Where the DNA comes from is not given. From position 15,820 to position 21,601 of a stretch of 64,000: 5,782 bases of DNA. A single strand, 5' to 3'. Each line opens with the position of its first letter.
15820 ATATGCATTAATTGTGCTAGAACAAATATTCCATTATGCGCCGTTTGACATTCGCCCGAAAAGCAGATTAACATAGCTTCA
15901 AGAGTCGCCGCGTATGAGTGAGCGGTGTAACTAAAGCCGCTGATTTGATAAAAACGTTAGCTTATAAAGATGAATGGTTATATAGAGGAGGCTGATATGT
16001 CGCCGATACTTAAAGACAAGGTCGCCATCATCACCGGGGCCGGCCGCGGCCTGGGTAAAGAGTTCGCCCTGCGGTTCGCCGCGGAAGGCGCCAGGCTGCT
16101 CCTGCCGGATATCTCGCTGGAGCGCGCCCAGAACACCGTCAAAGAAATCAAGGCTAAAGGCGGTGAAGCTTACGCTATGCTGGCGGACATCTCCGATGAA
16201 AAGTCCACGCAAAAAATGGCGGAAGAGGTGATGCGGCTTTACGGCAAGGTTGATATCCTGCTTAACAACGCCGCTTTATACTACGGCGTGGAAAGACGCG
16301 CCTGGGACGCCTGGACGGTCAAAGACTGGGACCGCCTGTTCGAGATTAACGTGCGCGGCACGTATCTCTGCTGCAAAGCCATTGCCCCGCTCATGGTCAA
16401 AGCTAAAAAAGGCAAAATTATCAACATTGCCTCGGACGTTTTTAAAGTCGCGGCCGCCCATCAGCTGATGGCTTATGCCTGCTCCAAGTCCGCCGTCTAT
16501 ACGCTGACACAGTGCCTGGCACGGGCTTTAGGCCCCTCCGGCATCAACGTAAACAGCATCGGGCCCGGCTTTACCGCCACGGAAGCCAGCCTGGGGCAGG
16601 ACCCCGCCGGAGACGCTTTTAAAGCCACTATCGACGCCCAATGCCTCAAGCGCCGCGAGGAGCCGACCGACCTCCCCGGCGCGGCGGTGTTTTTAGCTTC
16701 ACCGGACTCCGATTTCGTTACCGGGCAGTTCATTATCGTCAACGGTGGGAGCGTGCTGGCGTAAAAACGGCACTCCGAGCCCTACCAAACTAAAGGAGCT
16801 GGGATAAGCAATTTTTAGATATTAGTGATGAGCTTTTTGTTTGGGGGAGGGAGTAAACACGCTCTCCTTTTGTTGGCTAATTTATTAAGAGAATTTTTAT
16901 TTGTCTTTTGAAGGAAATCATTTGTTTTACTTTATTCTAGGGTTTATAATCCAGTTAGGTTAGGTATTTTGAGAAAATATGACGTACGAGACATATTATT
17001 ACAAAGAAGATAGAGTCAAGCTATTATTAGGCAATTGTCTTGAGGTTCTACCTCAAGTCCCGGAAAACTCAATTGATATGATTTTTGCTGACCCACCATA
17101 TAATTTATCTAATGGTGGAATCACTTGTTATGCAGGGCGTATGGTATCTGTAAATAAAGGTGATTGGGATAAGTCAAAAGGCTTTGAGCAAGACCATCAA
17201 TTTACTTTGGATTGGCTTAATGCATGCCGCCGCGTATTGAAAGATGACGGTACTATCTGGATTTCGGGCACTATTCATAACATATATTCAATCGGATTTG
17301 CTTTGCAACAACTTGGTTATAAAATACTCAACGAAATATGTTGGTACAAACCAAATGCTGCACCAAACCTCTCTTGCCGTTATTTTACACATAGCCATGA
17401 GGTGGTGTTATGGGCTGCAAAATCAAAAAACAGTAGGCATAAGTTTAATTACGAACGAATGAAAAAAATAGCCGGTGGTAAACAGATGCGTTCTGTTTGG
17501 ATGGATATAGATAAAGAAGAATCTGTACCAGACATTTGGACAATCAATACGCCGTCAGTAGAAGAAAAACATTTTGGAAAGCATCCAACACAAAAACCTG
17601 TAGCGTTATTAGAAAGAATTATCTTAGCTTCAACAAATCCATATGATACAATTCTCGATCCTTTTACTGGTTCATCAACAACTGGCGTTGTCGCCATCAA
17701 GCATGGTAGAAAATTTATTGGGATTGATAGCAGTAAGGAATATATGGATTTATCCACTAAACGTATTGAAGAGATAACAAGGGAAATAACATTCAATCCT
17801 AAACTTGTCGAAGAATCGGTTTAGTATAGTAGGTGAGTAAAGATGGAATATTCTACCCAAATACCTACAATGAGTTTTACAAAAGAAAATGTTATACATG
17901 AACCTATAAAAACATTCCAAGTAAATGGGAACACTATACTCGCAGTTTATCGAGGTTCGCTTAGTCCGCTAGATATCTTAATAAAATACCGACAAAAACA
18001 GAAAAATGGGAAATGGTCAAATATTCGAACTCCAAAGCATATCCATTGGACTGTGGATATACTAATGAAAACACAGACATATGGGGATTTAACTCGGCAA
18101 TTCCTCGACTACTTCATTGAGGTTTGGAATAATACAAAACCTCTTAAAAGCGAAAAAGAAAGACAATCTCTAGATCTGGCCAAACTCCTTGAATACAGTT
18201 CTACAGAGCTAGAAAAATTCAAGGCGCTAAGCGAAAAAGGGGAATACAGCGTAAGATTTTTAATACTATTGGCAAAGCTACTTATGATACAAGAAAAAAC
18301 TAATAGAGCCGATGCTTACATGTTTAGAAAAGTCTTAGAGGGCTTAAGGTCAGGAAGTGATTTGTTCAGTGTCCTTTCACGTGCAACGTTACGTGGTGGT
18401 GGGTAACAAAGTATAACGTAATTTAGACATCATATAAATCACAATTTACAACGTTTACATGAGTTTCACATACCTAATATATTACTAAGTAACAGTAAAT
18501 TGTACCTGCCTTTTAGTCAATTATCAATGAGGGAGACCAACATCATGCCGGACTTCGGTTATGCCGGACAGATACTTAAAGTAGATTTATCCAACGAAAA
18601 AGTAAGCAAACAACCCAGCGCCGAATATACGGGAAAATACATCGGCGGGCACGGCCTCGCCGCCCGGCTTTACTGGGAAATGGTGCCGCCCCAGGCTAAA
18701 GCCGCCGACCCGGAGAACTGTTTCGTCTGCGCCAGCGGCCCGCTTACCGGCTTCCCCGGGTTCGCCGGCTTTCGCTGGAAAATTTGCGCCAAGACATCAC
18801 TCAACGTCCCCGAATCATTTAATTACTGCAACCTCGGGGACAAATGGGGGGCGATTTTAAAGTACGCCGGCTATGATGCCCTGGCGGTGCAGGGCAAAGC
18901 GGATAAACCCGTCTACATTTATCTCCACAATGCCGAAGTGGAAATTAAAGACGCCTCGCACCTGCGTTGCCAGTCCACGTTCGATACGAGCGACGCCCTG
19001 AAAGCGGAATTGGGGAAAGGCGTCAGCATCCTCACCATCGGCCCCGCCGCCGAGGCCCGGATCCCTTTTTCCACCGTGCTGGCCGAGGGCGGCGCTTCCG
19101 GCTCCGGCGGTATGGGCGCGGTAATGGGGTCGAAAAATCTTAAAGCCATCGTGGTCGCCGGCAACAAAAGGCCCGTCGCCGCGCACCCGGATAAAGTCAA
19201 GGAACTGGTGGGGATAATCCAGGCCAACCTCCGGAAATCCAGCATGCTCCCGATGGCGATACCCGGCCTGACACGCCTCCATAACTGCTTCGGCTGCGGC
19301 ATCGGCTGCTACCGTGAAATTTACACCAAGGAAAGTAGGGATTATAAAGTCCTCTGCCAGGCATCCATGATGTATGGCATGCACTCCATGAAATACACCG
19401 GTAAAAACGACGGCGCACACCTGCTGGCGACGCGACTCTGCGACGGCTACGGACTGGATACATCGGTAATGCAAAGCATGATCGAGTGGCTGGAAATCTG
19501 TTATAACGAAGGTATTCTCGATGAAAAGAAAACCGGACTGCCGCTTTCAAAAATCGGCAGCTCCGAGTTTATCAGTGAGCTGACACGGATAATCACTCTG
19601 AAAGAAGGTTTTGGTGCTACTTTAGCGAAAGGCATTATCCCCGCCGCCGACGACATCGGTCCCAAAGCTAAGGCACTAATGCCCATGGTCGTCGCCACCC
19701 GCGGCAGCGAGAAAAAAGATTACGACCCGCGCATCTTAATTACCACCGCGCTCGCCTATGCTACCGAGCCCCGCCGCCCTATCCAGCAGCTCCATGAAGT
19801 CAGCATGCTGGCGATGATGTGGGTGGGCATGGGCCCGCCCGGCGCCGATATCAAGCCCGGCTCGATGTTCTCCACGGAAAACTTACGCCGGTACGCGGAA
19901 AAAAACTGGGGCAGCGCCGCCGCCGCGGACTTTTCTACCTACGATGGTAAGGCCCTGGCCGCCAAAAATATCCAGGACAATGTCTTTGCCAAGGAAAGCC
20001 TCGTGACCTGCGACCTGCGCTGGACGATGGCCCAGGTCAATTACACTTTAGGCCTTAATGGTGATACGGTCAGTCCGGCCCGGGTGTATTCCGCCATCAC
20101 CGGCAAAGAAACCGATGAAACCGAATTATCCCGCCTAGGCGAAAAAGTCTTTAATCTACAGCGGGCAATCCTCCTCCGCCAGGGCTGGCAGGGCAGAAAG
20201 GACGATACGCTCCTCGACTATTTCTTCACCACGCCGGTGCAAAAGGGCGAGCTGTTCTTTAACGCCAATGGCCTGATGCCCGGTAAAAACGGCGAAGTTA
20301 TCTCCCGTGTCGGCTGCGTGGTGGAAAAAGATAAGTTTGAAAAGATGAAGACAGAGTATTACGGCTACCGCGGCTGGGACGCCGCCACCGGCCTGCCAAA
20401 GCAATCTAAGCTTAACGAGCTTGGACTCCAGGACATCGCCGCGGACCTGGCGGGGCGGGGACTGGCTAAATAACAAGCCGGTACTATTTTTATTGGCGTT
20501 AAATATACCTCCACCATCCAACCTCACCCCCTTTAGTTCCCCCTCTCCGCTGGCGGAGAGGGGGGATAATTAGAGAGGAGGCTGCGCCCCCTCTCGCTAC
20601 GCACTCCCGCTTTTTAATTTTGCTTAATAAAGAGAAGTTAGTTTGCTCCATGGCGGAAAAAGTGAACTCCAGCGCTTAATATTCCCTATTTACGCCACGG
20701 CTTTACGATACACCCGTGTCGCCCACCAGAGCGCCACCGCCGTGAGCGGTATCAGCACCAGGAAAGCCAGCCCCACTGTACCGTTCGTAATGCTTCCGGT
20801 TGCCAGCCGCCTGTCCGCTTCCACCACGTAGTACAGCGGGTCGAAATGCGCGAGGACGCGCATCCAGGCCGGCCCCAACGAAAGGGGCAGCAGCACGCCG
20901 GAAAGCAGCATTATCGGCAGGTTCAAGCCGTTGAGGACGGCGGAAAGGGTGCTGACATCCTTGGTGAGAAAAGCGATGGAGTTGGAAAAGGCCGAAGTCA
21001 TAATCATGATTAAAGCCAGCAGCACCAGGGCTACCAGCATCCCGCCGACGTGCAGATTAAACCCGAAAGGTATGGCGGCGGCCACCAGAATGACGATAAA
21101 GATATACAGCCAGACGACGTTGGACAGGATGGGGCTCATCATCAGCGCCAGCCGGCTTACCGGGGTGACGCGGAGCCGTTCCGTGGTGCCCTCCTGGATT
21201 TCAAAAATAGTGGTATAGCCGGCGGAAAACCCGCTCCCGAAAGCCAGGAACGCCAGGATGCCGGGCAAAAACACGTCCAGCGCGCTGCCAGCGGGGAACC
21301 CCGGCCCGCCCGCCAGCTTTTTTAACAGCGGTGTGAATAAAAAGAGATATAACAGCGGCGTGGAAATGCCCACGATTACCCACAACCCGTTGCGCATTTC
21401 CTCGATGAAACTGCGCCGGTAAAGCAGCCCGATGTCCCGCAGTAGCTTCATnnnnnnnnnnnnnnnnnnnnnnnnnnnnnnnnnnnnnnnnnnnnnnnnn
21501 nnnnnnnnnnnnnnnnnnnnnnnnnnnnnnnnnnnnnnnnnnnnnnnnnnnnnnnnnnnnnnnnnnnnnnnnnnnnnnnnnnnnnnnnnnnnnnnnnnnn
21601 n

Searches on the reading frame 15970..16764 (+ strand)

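Call 9: search_protein_families(library=pfam, proteins=[window:15970-16764:+], max_evalue=0.001)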
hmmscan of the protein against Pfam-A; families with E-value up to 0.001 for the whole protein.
window:15970-16764:+ (264 aa): 3 families
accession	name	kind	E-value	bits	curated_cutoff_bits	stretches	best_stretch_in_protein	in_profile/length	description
PF13561.12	adh_short_C2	-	5.4e-55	187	27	1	23-260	1-234/236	Enoyl-(Acyl carrier protein) reductase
PF00106.31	adh_short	-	2.5e-52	177.6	26.6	1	17-206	1-186/195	short chain dehydrogenase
PF08659.16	KR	-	4.8e-07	30.3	22.6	1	20-171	4-151/180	KR domain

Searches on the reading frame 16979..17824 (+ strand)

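Call 9: search_protein_families(library=pfam, proteins=[window:16979-17824:+], max_evalue=0.001)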
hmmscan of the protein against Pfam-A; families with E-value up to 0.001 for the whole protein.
window:16979-17824:+ (281 aa): 1 family
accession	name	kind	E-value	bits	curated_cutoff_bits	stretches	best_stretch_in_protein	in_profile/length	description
PF01555.25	N6_N4_Mtase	-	7e-64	216.2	26.7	1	32-260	1-220/221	DNA methylase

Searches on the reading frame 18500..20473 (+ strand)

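Call 9: search_protein_families(library=pfam, proteins=[window:18500-20473:+], max_evalue=0.001)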
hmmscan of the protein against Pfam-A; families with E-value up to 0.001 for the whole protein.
window:18500-20473:+ (657 aa): 2 families
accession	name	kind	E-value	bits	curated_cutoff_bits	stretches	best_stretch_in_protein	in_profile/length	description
PF02730.20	AFOR_N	-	4.6e-57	193.4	29.8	1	23-221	1-198/199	Aldehyde ferredoxin oxidoreductase, N-terminal domain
PF01314.23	AFOR_C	-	5e-55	187.6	27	1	258-643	65-385/385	Aldehyde ferredoxin oxidoreductase, domains 2 & 3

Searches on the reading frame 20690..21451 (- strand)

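Call 9: search_protein_families(library=pfam, proteins=[window:20690-21451:-], max_evalue=0.001)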
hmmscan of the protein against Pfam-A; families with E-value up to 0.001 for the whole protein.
window:20690-21451:- (253 aa): 3 families
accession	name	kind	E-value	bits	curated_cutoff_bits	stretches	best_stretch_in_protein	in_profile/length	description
PF01061.29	ABC2_membrane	-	4.1e-27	95.5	26.9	1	7-212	3-205/211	ABC-2 type transporter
PF12698.13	ABC2_membrane_3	-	3.7e-16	59.6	31.6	1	56-243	159-344/347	ABC-2 family transporter protein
PF12730.13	ABC2_membrane_4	-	8.5e-05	23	27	1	25-182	17-171/179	ABC-2 family transporter protein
